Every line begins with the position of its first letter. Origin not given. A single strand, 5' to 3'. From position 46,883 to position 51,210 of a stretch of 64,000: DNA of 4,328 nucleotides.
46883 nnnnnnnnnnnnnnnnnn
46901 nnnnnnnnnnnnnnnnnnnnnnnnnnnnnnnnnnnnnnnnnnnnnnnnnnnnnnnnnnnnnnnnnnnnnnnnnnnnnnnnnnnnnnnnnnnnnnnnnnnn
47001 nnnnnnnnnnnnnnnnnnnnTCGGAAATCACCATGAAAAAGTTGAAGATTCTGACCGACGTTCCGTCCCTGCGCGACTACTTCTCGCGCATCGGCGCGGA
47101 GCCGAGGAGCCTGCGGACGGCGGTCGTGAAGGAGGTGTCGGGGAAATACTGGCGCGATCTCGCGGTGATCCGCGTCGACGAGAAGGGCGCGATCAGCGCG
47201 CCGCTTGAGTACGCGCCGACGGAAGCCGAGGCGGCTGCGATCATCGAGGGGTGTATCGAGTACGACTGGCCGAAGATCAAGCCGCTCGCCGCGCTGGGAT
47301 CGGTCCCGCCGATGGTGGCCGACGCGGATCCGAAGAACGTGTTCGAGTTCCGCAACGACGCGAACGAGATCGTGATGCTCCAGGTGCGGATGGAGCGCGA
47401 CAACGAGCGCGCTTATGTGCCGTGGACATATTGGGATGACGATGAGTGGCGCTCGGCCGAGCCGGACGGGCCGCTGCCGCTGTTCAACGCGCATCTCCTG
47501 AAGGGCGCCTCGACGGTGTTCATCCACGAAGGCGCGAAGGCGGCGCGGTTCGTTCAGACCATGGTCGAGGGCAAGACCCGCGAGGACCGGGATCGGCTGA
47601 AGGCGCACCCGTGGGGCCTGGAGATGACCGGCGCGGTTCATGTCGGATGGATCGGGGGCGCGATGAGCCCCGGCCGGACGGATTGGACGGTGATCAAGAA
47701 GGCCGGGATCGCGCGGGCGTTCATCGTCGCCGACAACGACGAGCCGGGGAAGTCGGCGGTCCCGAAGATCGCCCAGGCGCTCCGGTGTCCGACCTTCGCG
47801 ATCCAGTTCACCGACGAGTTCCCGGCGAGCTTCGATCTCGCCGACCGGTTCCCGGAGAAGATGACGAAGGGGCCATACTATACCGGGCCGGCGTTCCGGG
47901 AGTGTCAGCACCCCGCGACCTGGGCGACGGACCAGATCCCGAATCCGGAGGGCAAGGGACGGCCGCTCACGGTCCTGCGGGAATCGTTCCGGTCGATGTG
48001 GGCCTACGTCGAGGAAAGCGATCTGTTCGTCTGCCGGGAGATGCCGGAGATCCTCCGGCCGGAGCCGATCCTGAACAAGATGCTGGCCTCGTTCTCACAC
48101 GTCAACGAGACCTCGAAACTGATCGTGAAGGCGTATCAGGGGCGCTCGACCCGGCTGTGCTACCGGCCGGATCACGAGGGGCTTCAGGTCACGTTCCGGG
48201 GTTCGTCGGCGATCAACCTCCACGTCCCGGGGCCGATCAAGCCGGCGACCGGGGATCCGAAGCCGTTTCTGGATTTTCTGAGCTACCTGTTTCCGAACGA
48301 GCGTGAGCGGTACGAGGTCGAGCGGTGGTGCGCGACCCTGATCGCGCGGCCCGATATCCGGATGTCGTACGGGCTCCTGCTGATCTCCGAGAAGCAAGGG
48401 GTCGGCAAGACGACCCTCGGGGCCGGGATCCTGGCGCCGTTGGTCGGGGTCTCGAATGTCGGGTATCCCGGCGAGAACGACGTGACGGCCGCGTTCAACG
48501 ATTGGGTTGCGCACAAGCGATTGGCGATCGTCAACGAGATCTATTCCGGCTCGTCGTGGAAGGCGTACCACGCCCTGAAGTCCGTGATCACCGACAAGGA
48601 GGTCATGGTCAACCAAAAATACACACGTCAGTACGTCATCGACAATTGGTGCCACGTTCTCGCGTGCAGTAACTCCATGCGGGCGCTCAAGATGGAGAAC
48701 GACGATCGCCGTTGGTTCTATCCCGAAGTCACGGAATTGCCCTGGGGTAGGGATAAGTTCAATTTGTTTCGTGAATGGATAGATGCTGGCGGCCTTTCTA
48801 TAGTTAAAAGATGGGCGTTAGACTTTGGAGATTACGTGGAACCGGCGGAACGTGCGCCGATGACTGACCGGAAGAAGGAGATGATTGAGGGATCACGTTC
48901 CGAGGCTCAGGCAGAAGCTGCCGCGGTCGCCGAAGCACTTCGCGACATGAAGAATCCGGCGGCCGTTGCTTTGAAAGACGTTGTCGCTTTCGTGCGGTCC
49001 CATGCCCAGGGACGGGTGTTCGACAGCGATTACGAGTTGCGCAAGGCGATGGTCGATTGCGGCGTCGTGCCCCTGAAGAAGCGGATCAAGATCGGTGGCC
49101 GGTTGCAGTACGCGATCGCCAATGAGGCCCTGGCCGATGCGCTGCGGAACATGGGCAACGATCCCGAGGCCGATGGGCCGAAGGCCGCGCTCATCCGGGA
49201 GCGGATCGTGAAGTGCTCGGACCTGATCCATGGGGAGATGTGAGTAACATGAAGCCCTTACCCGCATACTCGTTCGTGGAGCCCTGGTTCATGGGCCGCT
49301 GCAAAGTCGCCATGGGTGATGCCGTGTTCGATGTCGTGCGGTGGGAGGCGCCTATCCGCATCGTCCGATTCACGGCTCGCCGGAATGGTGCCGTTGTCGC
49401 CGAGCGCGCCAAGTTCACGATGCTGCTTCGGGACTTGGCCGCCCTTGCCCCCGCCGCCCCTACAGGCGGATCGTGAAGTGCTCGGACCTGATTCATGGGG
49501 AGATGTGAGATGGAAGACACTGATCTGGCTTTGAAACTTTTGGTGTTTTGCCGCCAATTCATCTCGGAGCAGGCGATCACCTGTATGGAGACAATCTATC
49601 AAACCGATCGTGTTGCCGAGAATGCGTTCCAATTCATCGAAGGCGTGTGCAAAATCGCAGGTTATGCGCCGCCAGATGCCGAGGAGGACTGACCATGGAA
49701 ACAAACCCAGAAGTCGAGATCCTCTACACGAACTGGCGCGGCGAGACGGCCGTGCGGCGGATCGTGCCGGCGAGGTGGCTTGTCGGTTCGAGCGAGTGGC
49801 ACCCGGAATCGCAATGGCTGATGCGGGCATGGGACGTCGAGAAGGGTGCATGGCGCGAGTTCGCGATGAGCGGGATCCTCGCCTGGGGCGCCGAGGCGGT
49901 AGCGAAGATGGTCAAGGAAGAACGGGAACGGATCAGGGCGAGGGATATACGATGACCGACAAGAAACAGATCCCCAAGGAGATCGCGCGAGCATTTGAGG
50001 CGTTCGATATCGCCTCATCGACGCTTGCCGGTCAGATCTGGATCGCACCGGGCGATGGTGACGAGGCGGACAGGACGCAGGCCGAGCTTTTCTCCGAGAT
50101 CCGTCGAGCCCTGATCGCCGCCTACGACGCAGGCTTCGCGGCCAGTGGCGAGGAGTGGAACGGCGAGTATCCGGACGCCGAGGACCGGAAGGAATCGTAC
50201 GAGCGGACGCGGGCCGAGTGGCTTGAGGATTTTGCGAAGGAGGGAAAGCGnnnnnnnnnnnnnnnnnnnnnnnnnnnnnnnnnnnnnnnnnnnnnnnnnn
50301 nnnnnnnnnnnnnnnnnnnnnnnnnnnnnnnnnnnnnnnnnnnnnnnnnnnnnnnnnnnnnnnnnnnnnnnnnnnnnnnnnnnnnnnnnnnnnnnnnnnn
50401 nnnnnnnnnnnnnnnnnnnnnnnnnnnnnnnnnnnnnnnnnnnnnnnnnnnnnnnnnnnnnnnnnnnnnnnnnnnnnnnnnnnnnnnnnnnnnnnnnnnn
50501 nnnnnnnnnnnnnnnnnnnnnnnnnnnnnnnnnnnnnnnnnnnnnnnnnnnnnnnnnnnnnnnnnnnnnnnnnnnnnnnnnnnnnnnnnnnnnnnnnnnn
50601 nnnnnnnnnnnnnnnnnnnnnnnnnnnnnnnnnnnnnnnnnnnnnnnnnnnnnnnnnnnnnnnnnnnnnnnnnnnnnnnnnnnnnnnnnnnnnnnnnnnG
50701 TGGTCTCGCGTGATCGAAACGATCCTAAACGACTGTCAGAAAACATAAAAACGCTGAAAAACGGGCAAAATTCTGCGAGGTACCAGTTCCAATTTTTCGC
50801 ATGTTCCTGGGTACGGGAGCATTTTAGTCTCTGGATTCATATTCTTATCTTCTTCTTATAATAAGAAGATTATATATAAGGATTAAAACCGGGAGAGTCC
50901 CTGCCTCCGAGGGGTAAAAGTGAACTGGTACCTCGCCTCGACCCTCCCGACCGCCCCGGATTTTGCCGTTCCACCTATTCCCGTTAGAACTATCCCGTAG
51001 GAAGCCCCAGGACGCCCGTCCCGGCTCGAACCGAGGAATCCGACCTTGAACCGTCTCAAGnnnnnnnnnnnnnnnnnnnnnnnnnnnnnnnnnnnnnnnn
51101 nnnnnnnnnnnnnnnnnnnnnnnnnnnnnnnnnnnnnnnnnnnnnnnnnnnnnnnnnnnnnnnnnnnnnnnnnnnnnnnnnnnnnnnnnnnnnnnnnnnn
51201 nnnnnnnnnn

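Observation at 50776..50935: Copy 3 is a diverged member whose outer stem is kept by compensatory changes; it lies in a 297-nt gap between two nuclease genes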

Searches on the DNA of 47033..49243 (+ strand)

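Call 102: search_rna_families(sources=[L127, L135, L134, L125, L123, L124, L132, L039, L048, L037, L035], threshold=gathering)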
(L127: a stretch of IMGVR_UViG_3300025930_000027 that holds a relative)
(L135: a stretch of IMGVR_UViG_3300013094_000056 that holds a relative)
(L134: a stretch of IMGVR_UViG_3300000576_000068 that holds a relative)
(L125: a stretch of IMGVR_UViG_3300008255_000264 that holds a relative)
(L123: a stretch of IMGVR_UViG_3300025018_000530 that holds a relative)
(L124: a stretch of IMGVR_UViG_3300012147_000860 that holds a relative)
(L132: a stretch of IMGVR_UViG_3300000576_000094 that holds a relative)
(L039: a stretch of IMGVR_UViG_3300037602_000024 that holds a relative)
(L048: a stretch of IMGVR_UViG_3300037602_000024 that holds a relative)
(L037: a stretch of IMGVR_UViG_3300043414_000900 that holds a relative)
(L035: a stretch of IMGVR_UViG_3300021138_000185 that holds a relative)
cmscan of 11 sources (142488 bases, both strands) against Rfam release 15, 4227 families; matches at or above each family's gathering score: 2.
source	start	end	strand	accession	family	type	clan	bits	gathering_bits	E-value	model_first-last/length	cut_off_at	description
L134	3494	3558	-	RF02276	Hammerhead_II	Gene; ribozyme;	CL00010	51.1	37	3.1e-07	1-66/66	no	Hammerhead ribozyme (type II)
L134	5214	5278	-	RF02276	Hammerhead_II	Gene; ribozyme;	CL00010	44.9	37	1.3e-05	1-66/66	no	Hammerhead ribozyme (type II)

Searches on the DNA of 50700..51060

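Call 61: search_rna_families(source=window, start=50700, end=51060, threshold=evalue, max_evalue=10)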
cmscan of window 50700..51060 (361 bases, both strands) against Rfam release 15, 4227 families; matches with E-value up to 10: 2.
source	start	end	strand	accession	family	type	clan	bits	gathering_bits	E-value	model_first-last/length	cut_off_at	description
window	50832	50891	-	RF03880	mir-1684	Gene; miRNA;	-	15.7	60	2.3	1-87/87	no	mir-1684 microRNA precursor family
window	50833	50890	-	RF03719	mir-3914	Gene; miRNA;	-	14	97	6.9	1-95/95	no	mir-3914 microRNA precursor family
